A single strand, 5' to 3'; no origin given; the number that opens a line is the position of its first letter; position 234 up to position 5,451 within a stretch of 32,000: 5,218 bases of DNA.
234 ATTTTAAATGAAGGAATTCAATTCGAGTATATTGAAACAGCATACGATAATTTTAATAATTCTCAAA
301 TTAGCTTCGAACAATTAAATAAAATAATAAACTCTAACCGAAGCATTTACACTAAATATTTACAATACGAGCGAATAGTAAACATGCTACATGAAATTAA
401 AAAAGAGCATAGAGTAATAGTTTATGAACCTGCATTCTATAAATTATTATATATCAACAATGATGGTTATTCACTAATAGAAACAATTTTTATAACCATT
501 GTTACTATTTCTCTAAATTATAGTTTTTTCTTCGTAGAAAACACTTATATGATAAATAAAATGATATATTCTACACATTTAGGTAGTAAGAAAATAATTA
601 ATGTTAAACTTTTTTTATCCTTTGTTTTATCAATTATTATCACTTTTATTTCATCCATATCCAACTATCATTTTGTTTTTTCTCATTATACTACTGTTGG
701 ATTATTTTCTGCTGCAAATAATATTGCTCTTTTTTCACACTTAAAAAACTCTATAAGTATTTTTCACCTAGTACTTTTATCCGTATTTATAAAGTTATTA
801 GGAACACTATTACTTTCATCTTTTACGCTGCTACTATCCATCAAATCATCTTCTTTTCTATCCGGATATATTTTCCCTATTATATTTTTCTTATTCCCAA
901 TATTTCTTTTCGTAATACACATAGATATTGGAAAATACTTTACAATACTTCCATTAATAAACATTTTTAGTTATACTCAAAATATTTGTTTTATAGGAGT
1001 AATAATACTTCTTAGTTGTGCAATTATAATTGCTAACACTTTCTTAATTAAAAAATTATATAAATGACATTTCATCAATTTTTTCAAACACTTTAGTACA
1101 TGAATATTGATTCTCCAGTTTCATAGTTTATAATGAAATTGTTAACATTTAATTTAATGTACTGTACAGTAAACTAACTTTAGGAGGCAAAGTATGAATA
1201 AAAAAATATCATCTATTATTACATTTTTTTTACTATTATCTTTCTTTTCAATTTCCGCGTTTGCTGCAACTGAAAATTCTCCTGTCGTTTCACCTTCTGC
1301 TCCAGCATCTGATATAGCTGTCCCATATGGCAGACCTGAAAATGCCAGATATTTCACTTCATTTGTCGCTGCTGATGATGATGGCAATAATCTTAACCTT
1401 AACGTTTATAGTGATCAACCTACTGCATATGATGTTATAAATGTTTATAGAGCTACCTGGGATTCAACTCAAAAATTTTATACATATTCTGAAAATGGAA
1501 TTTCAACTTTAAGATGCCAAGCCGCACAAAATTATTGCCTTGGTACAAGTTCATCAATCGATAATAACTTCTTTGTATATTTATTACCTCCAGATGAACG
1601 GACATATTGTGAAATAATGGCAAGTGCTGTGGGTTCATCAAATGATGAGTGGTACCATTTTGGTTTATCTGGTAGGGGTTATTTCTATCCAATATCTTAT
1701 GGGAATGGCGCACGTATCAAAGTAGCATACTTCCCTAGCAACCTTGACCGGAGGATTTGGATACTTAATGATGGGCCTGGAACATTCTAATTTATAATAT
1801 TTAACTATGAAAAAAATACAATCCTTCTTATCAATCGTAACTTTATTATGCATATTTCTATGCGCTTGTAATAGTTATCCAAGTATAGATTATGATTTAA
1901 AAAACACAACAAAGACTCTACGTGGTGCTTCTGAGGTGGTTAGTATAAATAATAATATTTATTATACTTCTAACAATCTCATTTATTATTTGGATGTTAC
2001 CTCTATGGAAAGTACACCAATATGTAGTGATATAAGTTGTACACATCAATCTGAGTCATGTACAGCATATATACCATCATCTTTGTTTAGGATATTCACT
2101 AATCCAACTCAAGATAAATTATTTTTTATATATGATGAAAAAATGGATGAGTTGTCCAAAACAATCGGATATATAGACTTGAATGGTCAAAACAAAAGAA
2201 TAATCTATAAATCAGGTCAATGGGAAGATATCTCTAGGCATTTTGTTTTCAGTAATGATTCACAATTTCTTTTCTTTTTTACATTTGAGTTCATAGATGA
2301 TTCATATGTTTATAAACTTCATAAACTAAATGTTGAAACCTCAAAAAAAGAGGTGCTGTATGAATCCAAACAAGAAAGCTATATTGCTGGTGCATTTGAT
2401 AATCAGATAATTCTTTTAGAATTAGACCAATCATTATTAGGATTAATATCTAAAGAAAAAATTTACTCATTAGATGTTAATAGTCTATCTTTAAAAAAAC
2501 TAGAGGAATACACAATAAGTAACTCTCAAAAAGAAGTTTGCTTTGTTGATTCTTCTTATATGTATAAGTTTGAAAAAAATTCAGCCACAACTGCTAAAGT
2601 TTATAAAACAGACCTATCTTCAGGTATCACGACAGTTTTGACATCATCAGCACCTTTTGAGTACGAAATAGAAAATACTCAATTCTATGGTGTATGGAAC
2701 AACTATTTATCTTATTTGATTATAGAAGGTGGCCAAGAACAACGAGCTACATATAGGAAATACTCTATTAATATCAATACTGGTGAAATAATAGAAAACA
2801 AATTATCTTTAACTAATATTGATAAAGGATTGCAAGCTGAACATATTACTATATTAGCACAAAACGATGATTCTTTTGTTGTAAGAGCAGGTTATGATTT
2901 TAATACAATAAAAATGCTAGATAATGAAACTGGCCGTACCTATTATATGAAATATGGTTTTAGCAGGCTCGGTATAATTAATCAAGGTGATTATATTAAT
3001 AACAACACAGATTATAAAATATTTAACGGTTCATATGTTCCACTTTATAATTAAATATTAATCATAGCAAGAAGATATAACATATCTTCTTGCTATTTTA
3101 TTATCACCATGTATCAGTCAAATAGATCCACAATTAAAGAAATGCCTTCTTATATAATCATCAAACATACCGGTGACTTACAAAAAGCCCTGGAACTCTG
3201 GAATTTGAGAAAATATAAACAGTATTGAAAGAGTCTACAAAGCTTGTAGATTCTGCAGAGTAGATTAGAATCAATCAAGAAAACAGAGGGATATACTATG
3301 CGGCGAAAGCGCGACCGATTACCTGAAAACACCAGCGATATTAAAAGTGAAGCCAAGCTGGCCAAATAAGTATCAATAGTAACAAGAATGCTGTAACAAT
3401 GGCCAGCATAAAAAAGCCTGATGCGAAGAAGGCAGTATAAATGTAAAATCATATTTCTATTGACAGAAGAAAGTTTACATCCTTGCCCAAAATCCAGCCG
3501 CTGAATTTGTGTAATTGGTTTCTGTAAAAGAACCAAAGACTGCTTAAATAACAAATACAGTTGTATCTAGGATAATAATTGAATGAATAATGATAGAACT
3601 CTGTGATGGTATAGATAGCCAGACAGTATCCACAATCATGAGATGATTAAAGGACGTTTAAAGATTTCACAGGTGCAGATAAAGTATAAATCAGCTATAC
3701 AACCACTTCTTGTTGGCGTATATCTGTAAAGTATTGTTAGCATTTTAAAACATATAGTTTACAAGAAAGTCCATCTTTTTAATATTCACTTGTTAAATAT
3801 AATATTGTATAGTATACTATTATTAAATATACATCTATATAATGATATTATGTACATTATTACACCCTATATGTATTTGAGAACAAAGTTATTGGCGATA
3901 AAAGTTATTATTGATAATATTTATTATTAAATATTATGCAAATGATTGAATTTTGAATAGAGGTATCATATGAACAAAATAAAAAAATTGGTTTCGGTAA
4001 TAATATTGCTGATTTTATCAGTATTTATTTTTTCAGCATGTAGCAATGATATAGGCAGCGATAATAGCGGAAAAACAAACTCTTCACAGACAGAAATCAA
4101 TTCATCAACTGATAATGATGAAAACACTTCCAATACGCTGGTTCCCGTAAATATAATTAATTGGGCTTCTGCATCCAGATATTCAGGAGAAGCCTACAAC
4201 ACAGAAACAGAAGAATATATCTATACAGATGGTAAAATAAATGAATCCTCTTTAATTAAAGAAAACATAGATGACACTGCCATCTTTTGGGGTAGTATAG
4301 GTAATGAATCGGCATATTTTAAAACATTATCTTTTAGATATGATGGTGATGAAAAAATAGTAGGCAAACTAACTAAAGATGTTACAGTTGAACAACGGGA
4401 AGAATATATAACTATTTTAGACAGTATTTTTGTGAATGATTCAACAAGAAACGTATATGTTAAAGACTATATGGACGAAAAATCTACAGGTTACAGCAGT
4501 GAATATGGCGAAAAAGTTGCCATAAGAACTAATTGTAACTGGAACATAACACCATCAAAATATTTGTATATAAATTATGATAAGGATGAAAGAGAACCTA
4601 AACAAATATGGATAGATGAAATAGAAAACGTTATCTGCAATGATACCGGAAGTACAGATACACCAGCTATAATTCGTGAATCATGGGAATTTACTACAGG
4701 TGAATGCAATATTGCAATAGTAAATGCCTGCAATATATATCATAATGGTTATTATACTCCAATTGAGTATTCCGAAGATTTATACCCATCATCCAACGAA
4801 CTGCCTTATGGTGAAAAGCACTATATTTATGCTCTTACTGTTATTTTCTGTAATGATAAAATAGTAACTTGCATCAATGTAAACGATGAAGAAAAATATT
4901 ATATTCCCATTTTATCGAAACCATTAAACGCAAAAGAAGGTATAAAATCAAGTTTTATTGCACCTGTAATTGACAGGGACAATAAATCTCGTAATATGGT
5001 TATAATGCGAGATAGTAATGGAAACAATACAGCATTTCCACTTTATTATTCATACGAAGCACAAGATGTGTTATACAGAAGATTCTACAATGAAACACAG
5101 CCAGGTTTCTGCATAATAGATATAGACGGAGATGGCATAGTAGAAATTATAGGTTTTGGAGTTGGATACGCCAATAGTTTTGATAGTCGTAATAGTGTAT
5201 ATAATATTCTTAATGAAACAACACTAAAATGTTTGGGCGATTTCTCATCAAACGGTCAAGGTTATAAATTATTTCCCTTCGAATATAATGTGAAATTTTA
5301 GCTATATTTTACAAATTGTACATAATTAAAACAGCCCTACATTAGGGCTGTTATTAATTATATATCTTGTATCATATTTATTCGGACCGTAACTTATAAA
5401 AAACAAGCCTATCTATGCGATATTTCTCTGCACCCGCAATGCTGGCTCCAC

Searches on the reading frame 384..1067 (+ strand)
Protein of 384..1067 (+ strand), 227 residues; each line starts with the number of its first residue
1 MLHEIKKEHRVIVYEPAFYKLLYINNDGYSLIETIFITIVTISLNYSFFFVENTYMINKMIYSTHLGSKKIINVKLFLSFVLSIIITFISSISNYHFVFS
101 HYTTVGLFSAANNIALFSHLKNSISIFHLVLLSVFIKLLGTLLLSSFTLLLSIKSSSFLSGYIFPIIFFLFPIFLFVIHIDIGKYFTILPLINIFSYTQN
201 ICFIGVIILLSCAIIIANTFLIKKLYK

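Call 22: find_encoding_contigs(protein=window:384-1067:+, flank=10000, max_places=3)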
Protein window:384-1067:+ (227 aa): 1 contig read that carries it; 1 place shown.
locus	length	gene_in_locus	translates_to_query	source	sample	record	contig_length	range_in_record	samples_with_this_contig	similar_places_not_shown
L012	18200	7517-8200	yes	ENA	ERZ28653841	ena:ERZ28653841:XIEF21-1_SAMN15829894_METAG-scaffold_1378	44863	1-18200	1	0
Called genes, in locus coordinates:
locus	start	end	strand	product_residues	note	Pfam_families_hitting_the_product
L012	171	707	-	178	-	-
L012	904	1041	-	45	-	-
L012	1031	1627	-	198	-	PF04647:AgrB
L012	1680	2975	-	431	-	PF14501:HATPase_c_5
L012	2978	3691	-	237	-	PF00072:Response_reg, PF04397:LytTR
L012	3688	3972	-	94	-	PF01381:HTH_3 (weak), PF13443:HTH_26, PF13560:HTH_31 (weak)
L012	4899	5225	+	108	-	PF04397:LytTR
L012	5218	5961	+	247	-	PF02463:SMC_N (faint), PF13175:AAA_15 (faint), PF13476:AAA_23, PF00005:ABC_tran, PF13304:AAA_21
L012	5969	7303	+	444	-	-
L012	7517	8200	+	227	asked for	-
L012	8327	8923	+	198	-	-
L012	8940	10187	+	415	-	-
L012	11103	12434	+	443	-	-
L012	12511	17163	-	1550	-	PF00652:Ricin_B_lectin (faint), PF14200:RicinB_lectin_2 (weak), PF16850:Inhibitor_I66 (faint), PF14200:RicinB_lectin_2 (weak), PF01510:Amidase_2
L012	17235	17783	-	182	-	PF04545:Sigma70_r4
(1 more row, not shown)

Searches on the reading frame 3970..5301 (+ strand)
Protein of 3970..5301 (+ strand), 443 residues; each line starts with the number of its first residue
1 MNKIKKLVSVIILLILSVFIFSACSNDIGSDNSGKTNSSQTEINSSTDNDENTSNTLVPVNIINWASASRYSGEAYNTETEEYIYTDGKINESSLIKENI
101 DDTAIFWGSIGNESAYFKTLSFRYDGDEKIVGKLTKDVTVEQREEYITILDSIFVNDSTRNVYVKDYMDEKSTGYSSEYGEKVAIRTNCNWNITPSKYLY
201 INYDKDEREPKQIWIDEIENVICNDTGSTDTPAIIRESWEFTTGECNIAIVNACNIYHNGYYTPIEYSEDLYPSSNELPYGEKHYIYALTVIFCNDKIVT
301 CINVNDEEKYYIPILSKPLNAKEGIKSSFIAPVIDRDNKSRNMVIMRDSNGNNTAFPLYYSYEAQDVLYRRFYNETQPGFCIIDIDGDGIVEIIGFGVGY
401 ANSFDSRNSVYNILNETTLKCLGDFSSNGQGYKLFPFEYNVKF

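Call 5: search_protein_families(library=pfam, proteins=[window:3970-5301:+], max_evalue=0.01)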
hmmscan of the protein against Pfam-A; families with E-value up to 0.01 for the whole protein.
window:3970-5301:+ (443 aa): 0 families

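Call 39: search_protein_families(library=phrogs, proteins=[window:3970-5301:+], max_evalue=0.001)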
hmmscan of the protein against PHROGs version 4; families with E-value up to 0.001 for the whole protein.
window:3970-5301:+ (443 aa): 2 families
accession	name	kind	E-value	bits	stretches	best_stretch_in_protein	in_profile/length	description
phrog_1717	-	unknown function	0.00042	21.2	0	4-56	1-56/176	-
phrog_3727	-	unknown function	0.00078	20.3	1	5-67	2-44/209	-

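Call 92: find_encoding_contigs(protein=window:3970-5301:+, flank=10000, max_places=5)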
Protein window:3970-5301:+ (443 aa): 11 contigs read that carry it; 5 places shown.
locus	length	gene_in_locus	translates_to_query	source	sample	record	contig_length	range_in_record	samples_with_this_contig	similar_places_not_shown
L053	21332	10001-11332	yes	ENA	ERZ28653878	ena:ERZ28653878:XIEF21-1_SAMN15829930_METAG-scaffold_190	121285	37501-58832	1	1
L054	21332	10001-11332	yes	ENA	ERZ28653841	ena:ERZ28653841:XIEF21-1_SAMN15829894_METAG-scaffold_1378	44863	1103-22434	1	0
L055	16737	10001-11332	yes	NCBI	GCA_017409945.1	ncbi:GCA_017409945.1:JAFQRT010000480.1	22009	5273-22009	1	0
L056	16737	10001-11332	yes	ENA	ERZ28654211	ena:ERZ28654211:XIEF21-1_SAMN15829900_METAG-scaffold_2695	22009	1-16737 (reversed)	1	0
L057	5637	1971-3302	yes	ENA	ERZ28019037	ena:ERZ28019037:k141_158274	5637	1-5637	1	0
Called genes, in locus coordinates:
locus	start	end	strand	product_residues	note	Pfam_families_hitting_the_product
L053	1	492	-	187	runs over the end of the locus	PF04647:AgrB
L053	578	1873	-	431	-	PF14501:HATPase_c_5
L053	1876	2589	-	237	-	PF00072:Response_reg, PF04397:LytTR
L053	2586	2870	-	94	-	PF01381:HTH_3 (weak), PF13443:HTH_26, PF13560:HTH_31 (weak)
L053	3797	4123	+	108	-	PF04397:LytTR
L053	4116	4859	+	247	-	PF02463:SMC_N (faint), PF13175:AAA_15 (faint), PF13476:AAA_23, PF00005:ABC_tran, PF13304:AAA_21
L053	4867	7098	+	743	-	-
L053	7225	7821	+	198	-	-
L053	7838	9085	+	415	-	-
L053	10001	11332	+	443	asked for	-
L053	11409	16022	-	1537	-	PF00652:Ricin_B_lectin (faint), PF14200:RicinB_lectin_2 (weak), PF16850:Inhibitor_I66 (faint), PF14200:RicinB_lectin_2 (weak), PF01510:Amidase_2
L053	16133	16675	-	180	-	PF04545:Sigma70_r4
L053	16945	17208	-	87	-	PF13443:HTH_26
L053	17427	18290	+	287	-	-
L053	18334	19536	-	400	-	PF01551:Peptidase_M23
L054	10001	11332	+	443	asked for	-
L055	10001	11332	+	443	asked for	-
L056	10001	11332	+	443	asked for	-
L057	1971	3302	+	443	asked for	-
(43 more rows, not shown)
